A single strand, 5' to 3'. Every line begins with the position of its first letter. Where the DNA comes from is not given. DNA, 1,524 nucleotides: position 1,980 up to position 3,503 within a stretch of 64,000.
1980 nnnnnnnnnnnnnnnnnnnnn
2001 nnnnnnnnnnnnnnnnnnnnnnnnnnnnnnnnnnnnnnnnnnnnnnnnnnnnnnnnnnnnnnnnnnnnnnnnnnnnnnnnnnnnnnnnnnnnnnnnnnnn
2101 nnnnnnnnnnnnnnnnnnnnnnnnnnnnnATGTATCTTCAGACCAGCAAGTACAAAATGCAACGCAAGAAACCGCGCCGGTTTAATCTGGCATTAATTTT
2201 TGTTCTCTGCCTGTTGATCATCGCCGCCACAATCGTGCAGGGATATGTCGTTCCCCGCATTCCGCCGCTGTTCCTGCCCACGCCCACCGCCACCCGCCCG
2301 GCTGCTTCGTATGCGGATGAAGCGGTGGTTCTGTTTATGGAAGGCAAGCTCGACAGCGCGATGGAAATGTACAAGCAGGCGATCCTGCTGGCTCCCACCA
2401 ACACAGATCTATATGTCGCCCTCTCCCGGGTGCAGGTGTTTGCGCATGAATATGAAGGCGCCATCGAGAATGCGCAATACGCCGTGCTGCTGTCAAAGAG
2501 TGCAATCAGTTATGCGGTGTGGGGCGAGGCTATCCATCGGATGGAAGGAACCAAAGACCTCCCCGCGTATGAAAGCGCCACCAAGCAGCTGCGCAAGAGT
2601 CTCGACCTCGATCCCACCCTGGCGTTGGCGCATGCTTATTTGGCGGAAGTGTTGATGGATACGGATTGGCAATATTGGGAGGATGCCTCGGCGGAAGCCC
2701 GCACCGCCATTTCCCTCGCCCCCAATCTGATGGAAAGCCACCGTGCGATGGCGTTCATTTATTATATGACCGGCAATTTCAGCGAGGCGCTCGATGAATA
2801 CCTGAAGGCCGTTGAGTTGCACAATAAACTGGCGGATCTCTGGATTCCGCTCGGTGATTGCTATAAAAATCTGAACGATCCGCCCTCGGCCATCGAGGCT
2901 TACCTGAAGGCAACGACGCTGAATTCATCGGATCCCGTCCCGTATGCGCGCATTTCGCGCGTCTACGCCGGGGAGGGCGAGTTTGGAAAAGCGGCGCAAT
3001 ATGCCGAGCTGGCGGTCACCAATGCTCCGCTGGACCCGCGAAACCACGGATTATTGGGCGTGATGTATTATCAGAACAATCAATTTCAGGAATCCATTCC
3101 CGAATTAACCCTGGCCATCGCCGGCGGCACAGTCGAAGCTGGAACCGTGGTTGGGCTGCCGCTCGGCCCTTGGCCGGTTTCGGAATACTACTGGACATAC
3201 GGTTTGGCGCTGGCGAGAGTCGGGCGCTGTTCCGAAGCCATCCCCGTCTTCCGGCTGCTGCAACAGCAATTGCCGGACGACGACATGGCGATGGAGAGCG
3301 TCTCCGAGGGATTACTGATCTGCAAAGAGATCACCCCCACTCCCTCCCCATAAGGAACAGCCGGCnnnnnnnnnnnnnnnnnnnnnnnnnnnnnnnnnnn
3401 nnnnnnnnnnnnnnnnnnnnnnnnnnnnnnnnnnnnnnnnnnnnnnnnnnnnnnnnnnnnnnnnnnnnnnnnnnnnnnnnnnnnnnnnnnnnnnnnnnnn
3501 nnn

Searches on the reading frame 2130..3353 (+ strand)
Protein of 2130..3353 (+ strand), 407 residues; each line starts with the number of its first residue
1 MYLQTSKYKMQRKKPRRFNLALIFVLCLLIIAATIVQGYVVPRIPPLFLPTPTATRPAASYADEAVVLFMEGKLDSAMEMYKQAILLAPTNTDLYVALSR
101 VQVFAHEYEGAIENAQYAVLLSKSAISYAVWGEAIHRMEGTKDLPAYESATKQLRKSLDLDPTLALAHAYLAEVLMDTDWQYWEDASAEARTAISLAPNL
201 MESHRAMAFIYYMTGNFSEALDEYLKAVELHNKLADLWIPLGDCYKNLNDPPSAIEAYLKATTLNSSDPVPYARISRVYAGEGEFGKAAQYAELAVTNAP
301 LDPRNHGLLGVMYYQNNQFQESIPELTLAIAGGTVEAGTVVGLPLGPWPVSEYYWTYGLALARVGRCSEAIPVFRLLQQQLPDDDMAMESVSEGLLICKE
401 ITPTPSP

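Call 86: search_protein_families(library=pfam, proteins=[window:2130-3353:+], max_evalue=0.001)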
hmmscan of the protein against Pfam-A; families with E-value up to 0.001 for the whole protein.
window:2130-3353:+ (407 aa): 18 families
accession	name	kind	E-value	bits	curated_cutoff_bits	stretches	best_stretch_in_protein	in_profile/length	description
PF07719.23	TPR_2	-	6e-25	85.7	27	1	202-231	2-31/34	Tetratricopeptide repeat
PF13414.12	TPR_11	-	8.8e-20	70.6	26.8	1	210-247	3-40/42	TPR repeat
PF13428.12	TPR_14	-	6.4e-18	63.9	23.5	0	203-243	3-43/44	Tetratricopeptide repeat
PF00515.34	TPR_1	-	4.9e-17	61.4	27.8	1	241-267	7-33/34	Tetratricopeptide repeat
PF13181.12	TPR_8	-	9.9e-17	60.1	25.7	0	236-267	2-33/34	Tetratricopeptide repeat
PF13431.12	TPR_17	-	2.3e-15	55.9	24.4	0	81-112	2-33/34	Tetratricopeptide repeat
PF14559.12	TPR_19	-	1.2e-14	54.8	25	1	68-113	1-46/68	Tetratricopeptide repeat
PF23914.1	TPR_CcmH_CycH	-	2.3e-12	47.4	42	1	235-323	50-141/158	Cytochrome c-type biogenesis protein H TPR domain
PF13432.12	TPR_16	-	8.2e-11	42.6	32.7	0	277-326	5-54/65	Tetratricopeptide repeat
PF13424.12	TPR_12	-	2.4e-10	40.9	30.1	1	203-264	5-74/77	Tetratricopeptide repeat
PF13371.12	TPR_9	-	1e-08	35.5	35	0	277-330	3-56/73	Tetratricopeptide repeat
PF13429.12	TPR_15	-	9.4e-08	32.2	26.2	1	184-270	163-249/280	Tetratricopeptide repeat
PF13176.12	TPR_7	-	3.3e-07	30.3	27.9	0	241-269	5-35/36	Tetratricopeptide repeat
PF03704.23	BTAD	-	5.6e-06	27.2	22.1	0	175-229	70-124/146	Bacterial transcriptional activator domain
PF24575.1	TPR_Slam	-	8.5e-06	26.6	35.2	0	60-111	50-100/104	Surface lipoprotein assembly modifier, N-terminal TPR repeats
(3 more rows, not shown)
